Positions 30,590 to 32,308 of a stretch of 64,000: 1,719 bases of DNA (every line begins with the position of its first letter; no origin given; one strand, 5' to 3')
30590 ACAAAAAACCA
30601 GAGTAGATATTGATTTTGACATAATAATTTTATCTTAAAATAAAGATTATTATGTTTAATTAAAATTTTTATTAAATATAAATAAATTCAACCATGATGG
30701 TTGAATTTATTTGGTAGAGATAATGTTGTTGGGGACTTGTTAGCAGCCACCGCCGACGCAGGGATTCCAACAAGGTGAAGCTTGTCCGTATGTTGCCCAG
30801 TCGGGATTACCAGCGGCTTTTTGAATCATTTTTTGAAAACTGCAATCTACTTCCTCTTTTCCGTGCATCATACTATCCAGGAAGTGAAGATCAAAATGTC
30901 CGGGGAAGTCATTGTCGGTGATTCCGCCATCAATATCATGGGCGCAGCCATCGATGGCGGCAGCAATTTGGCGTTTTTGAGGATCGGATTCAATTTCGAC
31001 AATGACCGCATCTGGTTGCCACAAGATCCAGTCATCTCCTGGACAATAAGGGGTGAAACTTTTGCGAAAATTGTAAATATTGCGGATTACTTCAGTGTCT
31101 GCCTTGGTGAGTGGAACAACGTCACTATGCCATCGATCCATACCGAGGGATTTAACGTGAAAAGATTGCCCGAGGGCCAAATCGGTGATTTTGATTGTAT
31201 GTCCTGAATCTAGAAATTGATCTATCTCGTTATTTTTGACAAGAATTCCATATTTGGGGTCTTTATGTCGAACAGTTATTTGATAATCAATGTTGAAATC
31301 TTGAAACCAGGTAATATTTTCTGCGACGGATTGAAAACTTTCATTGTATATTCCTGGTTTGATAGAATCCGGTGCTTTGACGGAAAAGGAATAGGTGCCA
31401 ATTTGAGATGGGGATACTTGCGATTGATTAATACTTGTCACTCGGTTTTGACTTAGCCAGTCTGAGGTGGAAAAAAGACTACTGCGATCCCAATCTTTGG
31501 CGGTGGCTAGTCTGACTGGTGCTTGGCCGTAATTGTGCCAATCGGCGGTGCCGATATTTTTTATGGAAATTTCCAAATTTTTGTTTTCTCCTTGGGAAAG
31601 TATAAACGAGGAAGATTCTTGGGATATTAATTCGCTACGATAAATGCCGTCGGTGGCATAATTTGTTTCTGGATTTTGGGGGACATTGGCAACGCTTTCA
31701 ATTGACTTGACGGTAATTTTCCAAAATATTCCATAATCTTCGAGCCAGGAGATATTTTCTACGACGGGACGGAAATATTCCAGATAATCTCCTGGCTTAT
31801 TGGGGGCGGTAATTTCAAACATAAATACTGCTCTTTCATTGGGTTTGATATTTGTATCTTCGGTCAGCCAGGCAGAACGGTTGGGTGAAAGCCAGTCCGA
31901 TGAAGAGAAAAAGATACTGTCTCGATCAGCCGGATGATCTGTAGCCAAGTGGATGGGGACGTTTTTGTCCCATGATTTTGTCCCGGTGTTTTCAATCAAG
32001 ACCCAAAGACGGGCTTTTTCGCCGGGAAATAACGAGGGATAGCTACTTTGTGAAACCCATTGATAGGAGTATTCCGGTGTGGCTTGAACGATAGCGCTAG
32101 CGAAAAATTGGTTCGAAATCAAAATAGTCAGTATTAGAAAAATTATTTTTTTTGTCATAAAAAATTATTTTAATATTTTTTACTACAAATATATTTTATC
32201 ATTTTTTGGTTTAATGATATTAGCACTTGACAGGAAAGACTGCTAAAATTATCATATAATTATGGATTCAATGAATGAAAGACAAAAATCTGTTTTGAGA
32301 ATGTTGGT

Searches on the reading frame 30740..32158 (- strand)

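Call 50: search_protein_families(library=pfam, proteins=[window:30740-32158:-], max_evalue=0.01)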
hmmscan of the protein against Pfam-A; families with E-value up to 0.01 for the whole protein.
window:30740-32158:- (472 aa): 2 families
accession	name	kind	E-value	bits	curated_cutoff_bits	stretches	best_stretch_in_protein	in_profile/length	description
PF16158.11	N_BRCA1_IG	-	1.9e-08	35.3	28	1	54-131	19-90/108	Ig-like domain from next to BRCA1 gene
PF16116.10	DUF4832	-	0.0088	16.3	29.2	0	173-272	105-192/216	Domain of unknown function (DUF4832)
